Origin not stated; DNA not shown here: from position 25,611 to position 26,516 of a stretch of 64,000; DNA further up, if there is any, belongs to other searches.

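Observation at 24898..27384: Uncharacterised kinase / pseudo-P-loop / PHP phosphoesterase trio welded onto ahcY-metK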

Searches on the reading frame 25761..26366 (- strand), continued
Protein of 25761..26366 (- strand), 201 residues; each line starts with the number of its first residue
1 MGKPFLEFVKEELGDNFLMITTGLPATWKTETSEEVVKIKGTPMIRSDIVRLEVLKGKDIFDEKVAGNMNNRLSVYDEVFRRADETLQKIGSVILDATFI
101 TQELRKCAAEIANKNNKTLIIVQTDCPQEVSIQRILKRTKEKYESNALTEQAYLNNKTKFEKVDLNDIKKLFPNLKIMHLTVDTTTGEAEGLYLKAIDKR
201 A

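Call 90: find_encoding_contigs(protein=P0268, flank=7000, max_places=1)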
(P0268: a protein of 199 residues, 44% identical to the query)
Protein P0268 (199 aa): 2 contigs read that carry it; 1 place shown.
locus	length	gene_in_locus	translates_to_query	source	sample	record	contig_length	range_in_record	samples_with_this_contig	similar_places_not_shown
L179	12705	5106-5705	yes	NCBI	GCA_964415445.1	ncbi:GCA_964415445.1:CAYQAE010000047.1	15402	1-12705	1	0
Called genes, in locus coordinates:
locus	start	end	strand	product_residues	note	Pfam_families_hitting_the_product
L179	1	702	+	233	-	?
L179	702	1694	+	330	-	PF07998:Peptidase_M54 (weak)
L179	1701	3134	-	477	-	-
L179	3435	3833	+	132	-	-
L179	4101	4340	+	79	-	-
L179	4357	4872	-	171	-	-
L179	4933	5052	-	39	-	-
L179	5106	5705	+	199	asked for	PF01591:6PF2K (weak), PF06414:Zeta_toxin (weak), PF08433:KTI12, PF13238:AAA_18 (weak), PF13521:AAA_28 (faint), PF13671:AAA_33, PF17213:Hydin_ADK (weak), PF13207:AAA_17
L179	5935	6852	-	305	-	PF02661:Fic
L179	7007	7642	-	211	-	PF00303:Thymidylat_synt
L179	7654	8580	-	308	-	PF02007:MtrH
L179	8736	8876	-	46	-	-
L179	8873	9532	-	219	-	PF04208:MtrA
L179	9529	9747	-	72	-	-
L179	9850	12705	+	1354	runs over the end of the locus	-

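Call 91: search_protein_families(library=ncbifam, proteins=[L176:4198-5547:-, L176:5701-6768:-, L176:8502-9557:-, L178:7606-9327:+, L178:9355-10017:+, L176:7621-8490:+, L170:17098-18648:+], max_evalue=0.00001)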
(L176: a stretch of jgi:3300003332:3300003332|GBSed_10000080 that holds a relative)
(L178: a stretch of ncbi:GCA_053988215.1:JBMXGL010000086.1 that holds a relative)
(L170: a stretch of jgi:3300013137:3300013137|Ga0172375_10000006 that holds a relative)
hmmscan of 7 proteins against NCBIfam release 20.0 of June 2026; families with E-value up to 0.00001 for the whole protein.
L176:4198-5547:- (449 aa): 30 families (the best 25 are shown)
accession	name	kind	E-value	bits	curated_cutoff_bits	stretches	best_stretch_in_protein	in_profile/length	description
NF004701.0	PRK06038.1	equivalog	9.2e-131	436.5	609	1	2-444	5-429/432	N-ethylammeline chlorohydrolase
NF005557.0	PRK07228.1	equivalog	4.3e-112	375.1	522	1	2-446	2-442/445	5'-deoxyadenosine deaminase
NF006549.0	PRK09045.1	equivalog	1.2e-109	366.9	540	1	2-440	9-438/444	TRZ/ATZ family hydrolase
NF006252.0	PRK08393.1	equivalog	1.9e-105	353.3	617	1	1-440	1-422/424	N-ethylammeline chlorohydrolase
NF012037.0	PRK15493.1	equivalog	5.5e-83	279.2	779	1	7-441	7-433/435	bifunctional S-methyl-5'-thioadenosine deaminase/S-adenosylhomocysteine deaminase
NF005211.0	PRK06687.1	equivalog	3.3e-76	256.7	703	1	16-427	16-419/419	TRZ/ATZ family protein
NF006055.0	PRK08203.1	equivalog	8.2e-71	238.9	532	2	163-444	187-453/455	8-oxoguanine deaminase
NF004995.0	PRK06380.1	subfamily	1.3e-68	231.9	567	1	1-429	1-411/418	metal-dependent hydrolase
NF005540.0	PRK07203.1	equivalog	6e-64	216.3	444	1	3-445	2-442/444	putative aminohydrolase SsnA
TIGR03314.1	Se_ssnA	subfamily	2.7e-63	214.3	455.5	1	3-444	1-440/441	putative selenium metabolism protein SsnA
NF006056.0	PRK08204.1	subfamily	2.2e-58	198.1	391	2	240-447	230-446/449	hypothetical protein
NF009059.0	PRK12393.1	equivalog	2.5e-53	181.4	543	2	161-443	188-457/460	amidohydrolase family protein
TIGR02967.1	guan_deamin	equivalog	2.2e-44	152.1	375.4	1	18-387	3-367/401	guanine deaminase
NF006679.0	PRK09228.1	subfamily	4.4e-39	134.5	351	1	17-387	27-392/433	guanine deaminase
NF006681.0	PRK09229.1-2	equivalog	3.7e-36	124.8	362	1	215-428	229-437/451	formimidoylglutamate deiminase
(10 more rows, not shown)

L176:5701-6768:- (355 aa): 3 families
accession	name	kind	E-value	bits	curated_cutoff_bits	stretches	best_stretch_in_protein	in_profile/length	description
NF004889.0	PRK06252.1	subfamily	5e-12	45.5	244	1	209-347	204-336/340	methylcobalamin:coenzyme M methyltransferase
NF040654.1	MtaA_Meth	equivalog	1.8e-09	37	400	1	160-312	155-304/337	methylcobamide:CoM methyltransferase MtaA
TIGR01463.1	mtaA_cmuA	subfamily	4.6e-07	29.4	235.4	1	213-347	207-338/340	MtaA/CmuA family methyltransferase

L176:8502-9557:- (351 aa): 0 families

L178:7606-9327:+ (573 aa): 44 families (the best 25 are shown)
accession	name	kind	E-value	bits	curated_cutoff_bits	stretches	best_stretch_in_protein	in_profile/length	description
TIGR01178.1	ade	equivalog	1.6e-191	637.6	472.5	1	25-568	1-550/552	adenine deaminase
NF007457.0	PRK10027.1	equivalog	1.6e-144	482.3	768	1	10-570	16-584/588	adenine deaminase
NF006689.0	PRK09237.1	equivalog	1.5e-16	60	371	2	25-107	4-90/383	amidohydrolase/deacetylase family metallohydrolase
TIGR02318.1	phosphono_phnM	equivalog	8.6e-15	54.5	390.55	1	299-353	320-375/376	phosphonate metabolism protein PhnM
TIGR02033.1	D-hydantoinase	equivalog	9.2e-15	54.5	393.25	1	27-107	2-89/454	dihydropyrimidinase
NF011984.0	PRK15446.1-5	equivalog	1.9e-13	50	260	1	299-353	323-378/379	alpha-D-ribose 1-methylphosphonate 5-triphosphate diphosphatase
NF006056.0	PRK08204.1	subfamily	2e-13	49.9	391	1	26-89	5-72/449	hypothetical protein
NF011990.0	PRK15446.2-6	subfamily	2.1e-13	49.7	233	1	289-353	318-382/390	alpha-D-ribose 1-methylphosphonate 5-triphosphate diphosphatase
NF009941.0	PRK13404.1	subfamily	3.1e-13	49.2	647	1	25-97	5-76/478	dihydropyrimidinase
NF011983.0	PRK15446.1-4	equivalog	5.6e-13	48.5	486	1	299-353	323-378/379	alpha-D-ribose 1-methylphosphonate 5-triphosphate diphosphatase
NF011989.0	PRK15446.2-5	equivalog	7.3e-13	48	565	1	291-352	314-376/385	alpha-D-ribose 1-methylphosphonate 5-triphosphate diphosphatase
TIGR03178.1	allantoinase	equivalog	5.9e-12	45.1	357.85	0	25-85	1-61/441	allantoinase AllB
NF004839.0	PRK06189.1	equivalog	1.1e-11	44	631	1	25-86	4-65/451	allantoinase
NF009060.0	PRK12394.1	equivalog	2e-11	43.3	442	0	24-85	3-66/381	metallo-dependent hydrolase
NF002668.0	PRK02382.1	equivalog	3.4e-11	42.5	452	0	33-136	3-114/436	dihydroorotase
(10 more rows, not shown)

L178:9355-10017:+ (221 aa): 18 families
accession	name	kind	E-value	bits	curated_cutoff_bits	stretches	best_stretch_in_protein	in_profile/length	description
NF002561.0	PRK02155.1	equivalog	2.4e-60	204.3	371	1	3-220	8-226/297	NAD kinase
NF010678.0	PRK14076.1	equivalog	2e-59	202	493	1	3-220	293-511/570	bifunctional NADP phosphatase/NAD kinase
NF002306.0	PRK01231.1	equivalog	1.2e-58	198.7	316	1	2-219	9-227/299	NAD(+) kinase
NF002521.0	PRK01911.1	equivalog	4.6e-56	190.4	309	1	50-221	56-226/292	NAD kinase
NF002731.0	PRK02645.1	equivalog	1.4e-53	182.3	312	1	2-220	4-228/305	NAD(+) kinase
NF003391.0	PRK04539.1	equivalog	2.9e-53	180.9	470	1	6-221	10-231/296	inorganic polyphosphate/ATP-NAD kinase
NF002893.0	PRK03378.1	equivalog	5e-53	180.4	386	1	2-219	6-224/292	NAD(+) kinase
NF002579.0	PRK02231.1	equivalog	3.4e-50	171.1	459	1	2-218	13-231/301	NAD(+) kinase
NF002984.0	PRK03708.1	equivalog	5.4e-50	170.3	326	1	4-220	3-214/277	NAD(+) kinase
NF002892.0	PRK03372.1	equivalog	3.6e-47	161.2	299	1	11-218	15-229/312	NAD kinase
NF010679.0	PRK14077.1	equivalog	3.7e-47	161.1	343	1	2-220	11-226/287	NAD(+) kinase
NF002732.0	PRK02649.1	equivalog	1.2e-46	159.6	348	1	1-220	1-230/305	NAD(+) kinase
NF002255.0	PRK01185.1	subfamily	1.3e-41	142.4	304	1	62-220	56-207/271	NAD(+) kinase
NF010677.0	PRK14075.1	equivalog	5.7e-41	140.8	260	1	3-220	3-196/257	NAD(+) kinase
NF003424.0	PRK04885.1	equivalog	1.4e-27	96.6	220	1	61-207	38-184/265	NAD kinase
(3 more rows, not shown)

L176:7621-8490:+ (289 aa): 11 families
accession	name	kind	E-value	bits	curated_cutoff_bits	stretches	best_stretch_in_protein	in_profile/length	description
NF041577.1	nside_bi_sphtase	equivalog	5.5e-43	147.1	400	1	2-270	3-252/276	3',5'-nucleoside bisphosphate phosphatase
NF047791.1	RNaseRnm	equivalog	2.5e-33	115.5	375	1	1-270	1-252/275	RNase RNM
NF038032.1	CehA_McbA_metalo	domain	1.3e-16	60.9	80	1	3-68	5-70/315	CehA/McbA family metallohydrolase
NF041661.1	Cycl_ph_dihydrol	equivalog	1.3e-14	54.1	500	1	4-270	1-246/259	phosphoribosyl 1,2-cyclic phosphate 1,2-diphosphodiesterase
NF045780.1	TrlF_fam_ATP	equivalog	3.5e-09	36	350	1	4-172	9-188/944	TrlF family AAA-like ATPase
NF001688.0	PRK00448.1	equivalog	6.2e-08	30.6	873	1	3-67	339-405/1445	PolC-type DNA polymerase III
NF004226.0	PRK05673.1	equivalog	5.5e-07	27.8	1002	1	3-86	7-76/1146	DNA polymerase III subunit alpha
TIGR01405.1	polC_Gram_pos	equivalog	6.2e-07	27.5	1043.45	1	3-66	105-170/1211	DNA polymerase III subunit alpha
NF004086.0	PRK05588.1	equivalog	1.2e-06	28.7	321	0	3-45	2-44/255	histidinol phosphate phosphatase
NF004981.0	PRK06361.1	equivalog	3.1e-06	26.7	117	1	3-64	2-71/217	histidinol phosphate phosphatase domain-containing protein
TIGR00594.1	polc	superfamily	9e-06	24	434.35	1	3-68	2-69/1022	DNA polymerase III subunit alpha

L170:17098-18648:+ (516 aa): 20 families
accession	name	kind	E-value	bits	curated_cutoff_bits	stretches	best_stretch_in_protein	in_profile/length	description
NF006056.0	PRK08204.1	subfamily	2e-15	56.5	391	2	6-79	5-76/449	hypothetical protein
TIGR01224.1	hutI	equivalog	1.2e-13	50.7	298.15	1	24-72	4-51/377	imidazolonepropionase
TIGR01178.1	ade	equivalog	1.4e-11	43.6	472.5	1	5-73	1-61/552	adenine deaminase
NF051886.1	XaaProDiPepCaul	equivalog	1.9e-11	43.6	500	0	24-76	19-69/398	Xaa-Pro dipeptidase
NF006689.0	PRK09237.1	equivalog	4.3e-11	42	371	1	4-76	3-71/383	amidohydrolase/deacetylase family metallohydrolase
NF005557.0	PRK07228.1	equivalog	2.5e-10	39.7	522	0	6-73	3-67/445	5'-deoxyadenosine deaminase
TIGR03314.1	Se_ssnA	subfamily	7.2e-09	35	455.5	1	6-82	1-78/441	putative selenium metabolism protein SsnA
NF006549.0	PRK09045.1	equivalog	1.3e-08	33.9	540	0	401-487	294-379/444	TRZ/ATZ family hydrolase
NF004701.0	PRK06038.1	equivalog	1.8e-08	33.5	609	1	3-72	3-67/432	N-ethylammeline chlorohydrolase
NF005540.0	PRK07203.1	equivalog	2.3e-08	33.1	444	1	6-80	2-77/444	putative aminohydrolase SsnA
TIGR03178.1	allantoinase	equivalog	2.6e-08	33.1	357.85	1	5-71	1-60/441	allantoinase AllB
NF004995.0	PRK06380.1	subfamily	5.9e-08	32.1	567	0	401-488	278-362/418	metal-dependent hydrolase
NF006055.0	PRK08203.1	equivalog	1.7e-07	30.2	532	0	6-77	7-77/455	8-oxoguanine deaminase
NF007457.0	PRK10027.1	equivalog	1.7e-07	29.8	768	1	3-75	29-97/588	adenine deaminase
NF006679.0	PRK09228.1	subfamily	2.8e-07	29.7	351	0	25-70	33-78/433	guanine deaminase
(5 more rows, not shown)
